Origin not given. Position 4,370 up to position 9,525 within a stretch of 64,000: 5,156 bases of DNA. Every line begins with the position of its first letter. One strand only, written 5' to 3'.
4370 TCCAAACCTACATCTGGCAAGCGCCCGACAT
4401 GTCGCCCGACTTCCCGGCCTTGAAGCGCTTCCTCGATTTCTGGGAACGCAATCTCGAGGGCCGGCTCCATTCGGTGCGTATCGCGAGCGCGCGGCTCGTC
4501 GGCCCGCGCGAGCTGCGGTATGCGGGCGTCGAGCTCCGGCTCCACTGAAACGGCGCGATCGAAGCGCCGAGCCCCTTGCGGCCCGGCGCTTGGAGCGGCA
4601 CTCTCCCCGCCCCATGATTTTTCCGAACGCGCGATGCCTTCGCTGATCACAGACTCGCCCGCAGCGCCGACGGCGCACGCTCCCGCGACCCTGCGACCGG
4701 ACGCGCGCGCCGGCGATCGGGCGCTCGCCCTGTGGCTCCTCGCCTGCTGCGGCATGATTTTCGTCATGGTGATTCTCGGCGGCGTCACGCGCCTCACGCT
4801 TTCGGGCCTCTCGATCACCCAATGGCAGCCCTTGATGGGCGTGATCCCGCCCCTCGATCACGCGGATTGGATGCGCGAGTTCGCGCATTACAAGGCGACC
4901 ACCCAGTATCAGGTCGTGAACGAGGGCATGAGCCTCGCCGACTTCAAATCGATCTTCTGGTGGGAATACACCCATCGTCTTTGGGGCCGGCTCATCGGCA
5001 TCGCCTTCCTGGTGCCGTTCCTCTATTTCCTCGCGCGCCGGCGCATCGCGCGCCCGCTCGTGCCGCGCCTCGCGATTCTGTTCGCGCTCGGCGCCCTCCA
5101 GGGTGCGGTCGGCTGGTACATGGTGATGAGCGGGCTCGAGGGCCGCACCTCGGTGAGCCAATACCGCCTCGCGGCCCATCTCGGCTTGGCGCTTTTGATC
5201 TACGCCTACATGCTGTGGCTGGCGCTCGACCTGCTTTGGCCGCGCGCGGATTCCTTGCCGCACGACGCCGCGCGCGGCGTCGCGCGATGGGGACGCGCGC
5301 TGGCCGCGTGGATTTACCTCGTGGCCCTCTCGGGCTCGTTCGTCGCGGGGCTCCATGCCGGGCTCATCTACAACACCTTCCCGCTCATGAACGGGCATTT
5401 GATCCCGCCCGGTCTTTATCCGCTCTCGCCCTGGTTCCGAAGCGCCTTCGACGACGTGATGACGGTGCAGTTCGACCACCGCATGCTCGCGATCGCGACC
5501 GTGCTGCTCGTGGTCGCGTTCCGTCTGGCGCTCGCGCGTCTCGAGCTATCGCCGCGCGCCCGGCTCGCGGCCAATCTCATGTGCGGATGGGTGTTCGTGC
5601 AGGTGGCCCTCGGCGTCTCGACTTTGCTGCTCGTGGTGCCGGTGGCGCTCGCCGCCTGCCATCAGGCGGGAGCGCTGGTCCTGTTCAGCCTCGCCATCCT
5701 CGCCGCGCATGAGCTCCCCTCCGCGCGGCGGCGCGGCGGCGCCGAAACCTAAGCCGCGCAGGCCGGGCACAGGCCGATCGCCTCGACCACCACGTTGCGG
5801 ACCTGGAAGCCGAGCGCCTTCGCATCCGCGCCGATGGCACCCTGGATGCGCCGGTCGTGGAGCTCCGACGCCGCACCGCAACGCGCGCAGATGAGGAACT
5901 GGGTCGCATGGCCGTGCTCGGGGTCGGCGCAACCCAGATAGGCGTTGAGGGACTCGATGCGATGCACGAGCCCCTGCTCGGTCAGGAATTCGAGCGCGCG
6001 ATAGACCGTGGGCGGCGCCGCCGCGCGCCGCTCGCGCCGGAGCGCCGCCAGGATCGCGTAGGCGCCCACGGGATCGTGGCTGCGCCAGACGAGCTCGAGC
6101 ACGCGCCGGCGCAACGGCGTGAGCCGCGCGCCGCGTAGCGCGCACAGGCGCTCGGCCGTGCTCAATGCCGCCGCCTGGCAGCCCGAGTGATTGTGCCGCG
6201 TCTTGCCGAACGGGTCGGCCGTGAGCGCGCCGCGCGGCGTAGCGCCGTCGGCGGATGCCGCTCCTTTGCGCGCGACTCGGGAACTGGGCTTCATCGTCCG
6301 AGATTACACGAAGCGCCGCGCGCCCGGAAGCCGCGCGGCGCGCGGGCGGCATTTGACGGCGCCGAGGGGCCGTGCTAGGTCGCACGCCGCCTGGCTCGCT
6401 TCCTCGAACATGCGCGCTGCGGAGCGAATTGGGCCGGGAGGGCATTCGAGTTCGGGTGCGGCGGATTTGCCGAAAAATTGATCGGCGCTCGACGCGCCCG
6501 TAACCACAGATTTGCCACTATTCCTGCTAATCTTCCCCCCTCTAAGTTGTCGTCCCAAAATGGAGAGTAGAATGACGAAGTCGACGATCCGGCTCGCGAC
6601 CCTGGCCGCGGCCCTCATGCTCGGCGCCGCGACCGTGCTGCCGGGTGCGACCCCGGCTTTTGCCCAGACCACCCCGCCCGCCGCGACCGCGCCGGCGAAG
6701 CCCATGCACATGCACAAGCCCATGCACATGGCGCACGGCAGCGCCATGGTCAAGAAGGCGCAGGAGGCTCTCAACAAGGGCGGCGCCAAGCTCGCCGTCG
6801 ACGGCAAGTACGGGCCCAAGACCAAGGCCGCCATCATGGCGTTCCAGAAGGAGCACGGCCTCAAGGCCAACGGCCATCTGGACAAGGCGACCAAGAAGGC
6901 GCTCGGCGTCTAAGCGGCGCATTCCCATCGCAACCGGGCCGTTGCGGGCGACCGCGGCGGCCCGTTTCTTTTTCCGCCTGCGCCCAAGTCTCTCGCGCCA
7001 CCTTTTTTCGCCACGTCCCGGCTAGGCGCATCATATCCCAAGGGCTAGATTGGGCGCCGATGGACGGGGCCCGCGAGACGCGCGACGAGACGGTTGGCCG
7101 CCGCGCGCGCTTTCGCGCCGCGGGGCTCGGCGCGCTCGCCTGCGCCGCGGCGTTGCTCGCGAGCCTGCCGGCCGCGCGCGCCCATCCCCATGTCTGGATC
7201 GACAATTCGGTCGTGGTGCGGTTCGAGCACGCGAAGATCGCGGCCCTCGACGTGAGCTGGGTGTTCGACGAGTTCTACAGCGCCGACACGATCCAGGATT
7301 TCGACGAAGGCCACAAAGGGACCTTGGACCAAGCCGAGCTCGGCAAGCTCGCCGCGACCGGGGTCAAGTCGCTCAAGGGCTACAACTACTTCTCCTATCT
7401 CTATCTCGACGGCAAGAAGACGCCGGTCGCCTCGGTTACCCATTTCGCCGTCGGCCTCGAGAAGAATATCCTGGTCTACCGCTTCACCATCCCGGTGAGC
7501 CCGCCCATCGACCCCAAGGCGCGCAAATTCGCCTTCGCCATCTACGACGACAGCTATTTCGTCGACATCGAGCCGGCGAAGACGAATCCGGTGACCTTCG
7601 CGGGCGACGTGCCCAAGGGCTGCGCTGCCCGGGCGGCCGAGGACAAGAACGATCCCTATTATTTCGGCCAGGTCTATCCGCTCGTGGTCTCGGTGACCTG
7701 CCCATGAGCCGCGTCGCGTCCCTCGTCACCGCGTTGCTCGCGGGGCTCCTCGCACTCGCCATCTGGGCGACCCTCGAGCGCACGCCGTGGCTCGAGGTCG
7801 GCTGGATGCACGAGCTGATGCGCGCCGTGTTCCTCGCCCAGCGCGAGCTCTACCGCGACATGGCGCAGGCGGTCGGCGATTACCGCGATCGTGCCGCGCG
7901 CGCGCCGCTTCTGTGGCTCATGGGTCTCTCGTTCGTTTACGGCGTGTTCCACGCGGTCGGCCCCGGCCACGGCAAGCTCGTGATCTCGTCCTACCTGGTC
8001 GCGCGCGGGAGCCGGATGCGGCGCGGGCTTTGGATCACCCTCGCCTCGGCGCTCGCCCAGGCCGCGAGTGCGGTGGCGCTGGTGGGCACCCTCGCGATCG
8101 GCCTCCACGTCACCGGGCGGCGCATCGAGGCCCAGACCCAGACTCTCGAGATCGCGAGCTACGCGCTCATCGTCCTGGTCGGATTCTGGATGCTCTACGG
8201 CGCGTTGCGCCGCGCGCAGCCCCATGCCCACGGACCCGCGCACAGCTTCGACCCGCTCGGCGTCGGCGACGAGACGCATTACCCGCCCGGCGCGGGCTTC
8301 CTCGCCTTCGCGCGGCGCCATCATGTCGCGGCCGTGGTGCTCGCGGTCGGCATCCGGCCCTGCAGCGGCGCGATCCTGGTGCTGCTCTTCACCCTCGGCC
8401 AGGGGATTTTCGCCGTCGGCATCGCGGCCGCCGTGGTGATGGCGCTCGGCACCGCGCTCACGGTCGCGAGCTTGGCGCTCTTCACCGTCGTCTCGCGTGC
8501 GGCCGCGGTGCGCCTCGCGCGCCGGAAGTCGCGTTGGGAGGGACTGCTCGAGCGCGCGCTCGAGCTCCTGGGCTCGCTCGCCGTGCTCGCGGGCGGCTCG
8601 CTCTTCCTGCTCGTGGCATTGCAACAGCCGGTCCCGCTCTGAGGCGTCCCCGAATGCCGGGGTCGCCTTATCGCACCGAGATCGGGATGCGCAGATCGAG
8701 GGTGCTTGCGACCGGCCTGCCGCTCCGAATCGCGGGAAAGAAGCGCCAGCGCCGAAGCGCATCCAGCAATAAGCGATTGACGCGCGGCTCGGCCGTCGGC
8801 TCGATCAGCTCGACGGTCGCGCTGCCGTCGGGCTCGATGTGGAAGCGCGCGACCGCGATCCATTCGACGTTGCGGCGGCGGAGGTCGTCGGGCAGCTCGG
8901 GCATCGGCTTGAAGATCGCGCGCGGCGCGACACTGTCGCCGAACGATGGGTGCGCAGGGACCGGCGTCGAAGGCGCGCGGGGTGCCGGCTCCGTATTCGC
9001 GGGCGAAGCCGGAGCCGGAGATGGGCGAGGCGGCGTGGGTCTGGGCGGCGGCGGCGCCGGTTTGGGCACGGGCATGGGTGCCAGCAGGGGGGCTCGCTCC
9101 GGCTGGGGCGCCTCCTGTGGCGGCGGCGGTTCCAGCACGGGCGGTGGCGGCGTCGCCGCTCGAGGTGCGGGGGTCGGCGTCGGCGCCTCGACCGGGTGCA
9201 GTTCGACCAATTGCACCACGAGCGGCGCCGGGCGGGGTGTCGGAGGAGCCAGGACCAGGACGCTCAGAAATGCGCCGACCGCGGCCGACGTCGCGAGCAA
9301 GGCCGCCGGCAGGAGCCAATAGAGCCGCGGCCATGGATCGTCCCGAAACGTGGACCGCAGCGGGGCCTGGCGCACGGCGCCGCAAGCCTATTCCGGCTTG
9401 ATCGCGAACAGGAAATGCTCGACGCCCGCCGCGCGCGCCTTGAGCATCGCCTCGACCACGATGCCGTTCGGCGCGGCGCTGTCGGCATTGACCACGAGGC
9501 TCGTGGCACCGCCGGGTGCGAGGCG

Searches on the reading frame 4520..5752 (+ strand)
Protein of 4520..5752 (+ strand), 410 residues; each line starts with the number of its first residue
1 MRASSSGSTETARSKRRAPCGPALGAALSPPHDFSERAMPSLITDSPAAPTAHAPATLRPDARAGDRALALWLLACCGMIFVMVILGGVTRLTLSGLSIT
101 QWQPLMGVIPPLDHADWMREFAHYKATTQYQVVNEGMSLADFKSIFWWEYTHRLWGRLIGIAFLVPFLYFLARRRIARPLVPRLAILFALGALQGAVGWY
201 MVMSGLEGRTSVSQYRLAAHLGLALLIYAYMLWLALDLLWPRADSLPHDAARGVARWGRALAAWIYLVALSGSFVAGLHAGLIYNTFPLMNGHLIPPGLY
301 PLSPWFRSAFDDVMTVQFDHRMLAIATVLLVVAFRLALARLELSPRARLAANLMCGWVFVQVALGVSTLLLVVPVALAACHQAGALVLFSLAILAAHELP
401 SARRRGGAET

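Call 7: search_protein_families(library=ncbifam, proteins=[window:4520-5752:+], max_evalue=0.001)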
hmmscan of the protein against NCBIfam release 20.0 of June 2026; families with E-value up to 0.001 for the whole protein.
window:4520-5752:+ (410 aa): 1 family
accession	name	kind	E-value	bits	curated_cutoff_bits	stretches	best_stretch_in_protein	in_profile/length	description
NF045570.1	HemSynCtaAAlphapr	equivalog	1.2e-91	307.6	550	1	51-397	20-369/380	heme A synthase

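Call 8: search_protein_families(library=pfam, proteins=[window:4520-5752:+])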
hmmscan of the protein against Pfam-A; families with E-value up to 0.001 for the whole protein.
window:4520-5752:+ (410 aa): 1 family
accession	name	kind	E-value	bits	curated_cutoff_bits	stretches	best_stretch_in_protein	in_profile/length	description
PF02628.20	COX15-CtaA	-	2.7e-106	355.7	29.9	1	71-392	2-321/322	Cytochrome oxidase assembly protein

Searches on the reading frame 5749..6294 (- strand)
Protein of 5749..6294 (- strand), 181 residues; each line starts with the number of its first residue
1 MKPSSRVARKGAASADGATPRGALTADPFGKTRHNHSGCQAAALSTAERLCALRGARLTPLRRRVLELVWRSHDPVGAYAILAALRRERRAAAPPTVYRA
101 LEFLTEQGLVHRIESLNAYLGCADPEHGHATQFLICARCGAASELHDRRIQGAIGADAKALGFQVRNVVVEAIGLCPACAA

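Call 3: search_protein_families(library=pfam, proteins=[window:5749-6294:-])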
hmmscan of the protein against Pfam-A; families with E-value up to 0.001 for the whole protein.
window:5749-6294:- (181 aa): 1 family
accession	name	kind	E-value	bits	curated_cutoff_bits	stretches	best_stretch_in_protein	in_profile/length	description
PF01475.25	FUR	-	2.2e-11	44.4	23.1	1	54-171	2-119/121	Ferric uptake regulator family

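Call 7: search_protein_families(library=ncbifam, proteins=[window:5749-6294:-], max_evalue=0.001)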
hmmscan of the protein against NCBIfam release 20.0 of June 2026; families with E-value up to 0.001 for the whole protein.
window:5749-6294:- (181 aa): 5 families
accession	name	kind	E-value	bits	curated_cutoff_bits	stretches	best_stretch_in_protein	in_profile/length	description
NF008646.0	PRK11639.1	equivalog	3.8e-37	127.6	167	1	42-180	8-147/171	zinc uptake transcriptional repressor Zur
NF051892.1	TransRegFurBacil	equivalog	2.4e-10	40.7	220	1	53-180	14-144/149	ferric iron uptake transcriptional regulator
NF047406.1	TransRegPerRTherm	equivalog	1.3e-09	38.3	200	1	57-180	5-126/130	manganese-dependent transcriptional regulator PerR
NF052545.1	TransRegPerRClab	equivalog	3.1e-06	27.2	180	1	56-180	13-135/138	transcriptional regulator PerR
NF051891.1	TransRegFurHelico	equivalog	1.1e-05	25.4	200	1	62-152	29-118/148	ferric iron uptake transcriptional regulator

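Call 18: search_solved_structures(query=window:5749-6294:-, max_evalue=0.001, show_alignments=3)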
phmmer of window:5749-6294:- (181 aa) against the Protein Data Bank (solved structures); distinct sequences matched with E-value up to 0.001: 10.
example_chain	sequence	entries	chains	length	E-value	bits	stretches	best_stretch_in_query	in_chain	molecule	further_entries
7dh7_A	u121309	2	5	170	1.1e-34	123.1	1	33-181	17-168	Transcriptional regulator fur family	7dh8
4mtd_A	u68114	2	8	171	3.3e-30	108.6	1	43-180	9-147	Zinc uptake regulation protein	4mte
2o03_A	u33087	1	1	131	2.4e-07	34.1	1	53-180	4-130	probable Zinc uptake regulation protein FurB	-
4i7h_A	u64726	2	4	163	1.9e-06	31.2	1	42-181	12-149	peroxide stress sensing regulator | Peroxide stress regulator PerR, FUR family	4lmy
2fe3_A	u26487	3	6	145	6.4e-06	29.5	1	52-180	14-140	Peroxide operon regulator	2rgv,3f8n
6dk4_A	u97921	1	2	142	4.5e-05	26.7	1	56-146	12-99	Ferric uptake regulation protein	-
3mwm_A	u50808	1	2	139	0.00012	25.3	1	83-180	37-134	Putative metal uptake regulation protein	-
9ire_A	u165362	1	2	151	0.00018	24.8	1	55-179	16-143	Ferric uptake regulation protein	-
3eyy_A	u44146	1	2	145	0.0002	24.6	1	53-179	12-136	Putative iron uptake regulatory protein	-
7vo0_G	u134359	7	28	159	0.00043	23.5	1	78-180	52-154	Putative metal uptake regulation protein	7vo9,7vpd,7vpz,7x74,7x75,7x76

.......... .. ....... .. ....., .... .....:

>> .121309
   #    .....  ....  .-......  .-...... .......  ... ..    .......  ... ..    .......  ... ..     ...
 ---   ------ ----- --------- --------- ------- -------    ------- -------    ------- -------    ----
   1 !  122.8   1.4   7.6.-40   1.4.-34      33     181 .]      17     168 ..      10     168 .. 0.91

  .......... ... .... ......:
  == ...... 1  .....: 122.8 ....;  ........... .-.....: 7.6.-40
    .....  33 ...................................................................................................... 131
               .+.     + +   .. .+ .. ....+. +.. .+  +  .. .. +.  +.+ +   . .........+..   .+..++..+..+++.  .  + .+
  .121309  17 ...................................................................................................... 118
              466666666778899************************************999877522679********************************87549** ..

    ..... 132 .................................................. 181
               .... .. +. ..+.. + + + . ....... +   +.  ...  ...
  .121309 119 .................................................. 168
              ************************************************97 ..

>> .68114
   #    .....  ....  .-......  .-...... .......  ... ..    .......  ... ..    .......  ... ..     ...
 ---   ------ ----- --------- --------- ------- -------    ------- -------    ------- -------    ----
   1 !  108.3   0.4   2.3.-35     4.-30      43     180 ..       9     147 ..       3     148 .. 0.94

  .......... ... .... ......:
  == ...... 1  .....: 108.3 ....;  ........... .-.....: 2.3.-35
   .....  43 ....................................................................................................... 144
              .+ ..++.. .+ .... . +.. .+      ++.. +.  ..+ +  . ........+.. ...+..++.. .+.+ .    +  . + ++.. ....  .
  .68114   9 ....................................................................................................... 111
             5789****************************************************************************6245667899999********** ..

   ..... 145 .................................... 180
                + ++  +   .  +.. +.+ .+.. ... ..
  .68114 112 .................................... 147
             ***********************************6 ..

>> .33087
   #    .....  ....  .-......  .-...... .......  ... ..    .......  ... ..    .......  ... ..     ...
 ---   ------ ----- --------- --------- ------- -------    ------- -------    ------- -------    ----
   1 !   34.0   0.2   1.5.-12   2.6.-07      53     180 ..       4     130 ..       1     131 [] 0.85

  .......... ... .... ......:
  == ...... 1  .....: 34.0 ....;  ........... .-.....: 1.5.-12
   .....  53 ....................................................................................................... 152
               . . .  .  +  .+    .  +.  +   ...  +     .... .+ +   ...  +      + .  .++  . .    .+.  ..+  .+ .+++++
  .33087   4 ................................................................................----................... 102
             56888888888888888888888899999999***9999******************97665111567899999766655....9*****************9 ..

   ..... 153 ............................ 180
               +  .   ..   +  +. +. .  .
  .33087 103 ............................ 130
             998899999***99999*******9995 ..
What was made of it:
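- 5749..6294 (-): Zur-type Fur-family regulator, the presumed cognate repressor. Calls 3, 7 and 18.
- On Zur (Fur-family zinc uptake regulator): Solved relatives: 7dh7 XcZur 1e-34 and 4mtd EcZur 3e-30, against PerR and Fur at about 1e-6 to 1e-4 (call 18). All are aligned and conserved in the call 18 alignment.
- Its top solved relatives are Zur of X. campestris and E. coli (call 18).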

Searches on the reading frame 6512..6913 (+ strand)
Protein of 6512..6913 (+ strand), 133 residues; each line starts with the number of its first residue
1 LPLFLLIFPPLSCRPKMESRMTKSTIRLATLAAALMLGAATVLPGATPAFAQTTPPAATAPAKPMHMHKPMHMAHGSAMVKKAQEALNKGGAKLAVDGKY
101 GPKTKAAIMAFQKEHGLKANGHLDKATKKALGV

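Call 7: search_protein_families(library=ncbifam, proteins=[window:6512-6913:+], max_evalue=0.001)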
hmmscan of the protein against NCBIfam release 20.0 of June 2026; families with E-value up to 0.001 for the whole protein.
window:6512-6913:+ (133 aa): 5 families
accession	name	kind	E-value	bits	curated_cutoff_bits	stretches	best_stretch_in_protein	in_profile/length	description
TIGR02869.1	spore_SleB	equivalog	1.7e-08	34.6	236.5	1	75-133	12-70/201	spore cortex-lytic enzyme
TIGR03979.1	His_Ser_Rich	equivalog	1.5e-07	31.6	121.65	1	63-133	117-188/190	His-Xaa-Ser repeat protein HxsA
NF052335.1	PdgHdaseHSB129560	equivalog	1.3e-06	28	500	1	80-131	276-328/330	peptidoglycan hydrolase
NF052377.1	lmo1851_S41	exception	3.1e-06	26.2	725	1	47-130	362-444/468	lmo1851 family serine protease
NF052336.1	PdgHdaseHSB100310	equivalog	4.6e-06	26.2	500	1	84-131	265-313/316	peptidoglycan hydrolase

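Call 8: search_protein_families(library=pfam, proteins=[window:6512-6913:+])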
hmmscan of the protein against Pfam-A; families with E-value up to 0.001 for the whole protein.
window:6512-6913:+ (133 aa): 2 families
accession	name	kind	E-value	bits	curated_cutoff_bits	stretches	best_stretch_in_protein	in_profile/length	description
PF01471.23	PG_binding_1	-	1.2e-14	54.7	23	1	79-131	4-57/57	Putative peptidoglycan binding domain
PF09374.15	PG_binding_3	-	0.00029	21.4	24.6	1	81-110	4-33/76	Predicted Peptidoglycan domain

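Call 77: search_protein_families(library=pfam, proteins=[window:6575-6913:+], max_evalue=0.001)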
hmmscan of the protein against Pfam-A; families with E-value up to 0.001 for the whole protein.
window:6575-6913:+ (112 aa): 2 families
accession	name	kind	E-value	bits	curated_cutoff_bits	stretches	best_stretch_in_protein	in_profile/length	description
PF01471.23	PG_binding_1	-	8e-15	55.2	23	1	58-110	4-57/57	Putative peptidoglycan binding domain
PF09374.15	PG_binding_3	-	0.0002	21.9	24.6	1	60-89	4-33/76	Predicted Peptidoglycan domain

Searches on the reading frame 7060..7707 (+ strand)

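Call 7: search_protein_families(library=ncbifam, proteins=[window:7060-7707:+], max_evalue=0.001)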
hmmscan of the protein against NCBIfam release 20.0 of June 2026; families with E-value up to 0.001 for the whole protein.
window:7060-7707:+ (215 aa): 0 families

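Call 8: search_protein_families(library=pfam, proteins=[window:7060-7707:+])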
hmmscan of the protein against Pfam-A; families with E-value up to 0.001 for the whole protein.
window:7060-7707:+ (215 aa): 1 family
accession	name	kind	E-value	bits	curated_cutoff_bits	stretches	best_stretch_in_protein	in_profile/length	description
PF06226.18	DUF1007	-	1.7e-46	159.3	27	1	28-198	2-173/211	Protein of unknown function (DUF1007)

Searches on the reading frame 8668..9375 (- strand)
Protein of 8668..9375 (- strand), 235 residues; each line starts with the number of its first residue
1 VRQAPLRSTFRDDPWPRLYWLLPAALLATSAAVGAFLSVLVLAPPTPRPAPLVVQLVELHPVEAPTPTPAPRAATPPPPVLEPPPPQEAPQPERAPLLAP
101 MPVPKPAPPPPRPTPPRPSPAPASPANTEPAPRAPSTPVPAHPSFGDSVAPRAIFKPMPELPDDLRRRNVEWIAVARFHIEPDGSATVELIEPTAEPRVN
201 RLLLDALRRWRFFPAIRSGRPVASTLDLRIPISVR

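Call 3: search_protein_families(library=pfam, proteins=[window:8668-9375:-])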
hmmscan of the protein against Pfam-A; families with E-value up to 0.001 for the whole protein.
window:8668-9375:- (235 aa): 1 family
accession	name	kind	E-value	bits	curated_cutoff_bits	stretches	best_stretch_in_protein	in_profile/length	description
PF03544.19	TonB_C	-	6.2e-05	23.8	24.6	1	159-230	3-75/79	Gram-negative bacterial TonB protein C-terminal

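Call 7: search_protein_families(library=ncbifam, proteins=[window:8668-9375:-], max_evalue=0.001)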
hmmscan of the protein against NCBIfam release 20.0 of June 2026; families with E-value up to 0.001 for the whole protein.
window:8668-9375:- (235 aa): 1 family
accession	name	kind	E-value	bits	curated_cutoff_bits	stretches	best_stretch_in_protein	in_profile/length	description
TIGR01352.1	tonB_Cterm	subfamily_domain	2.2e-05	24.7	27.1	1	166-232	8-71/76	TonB family protein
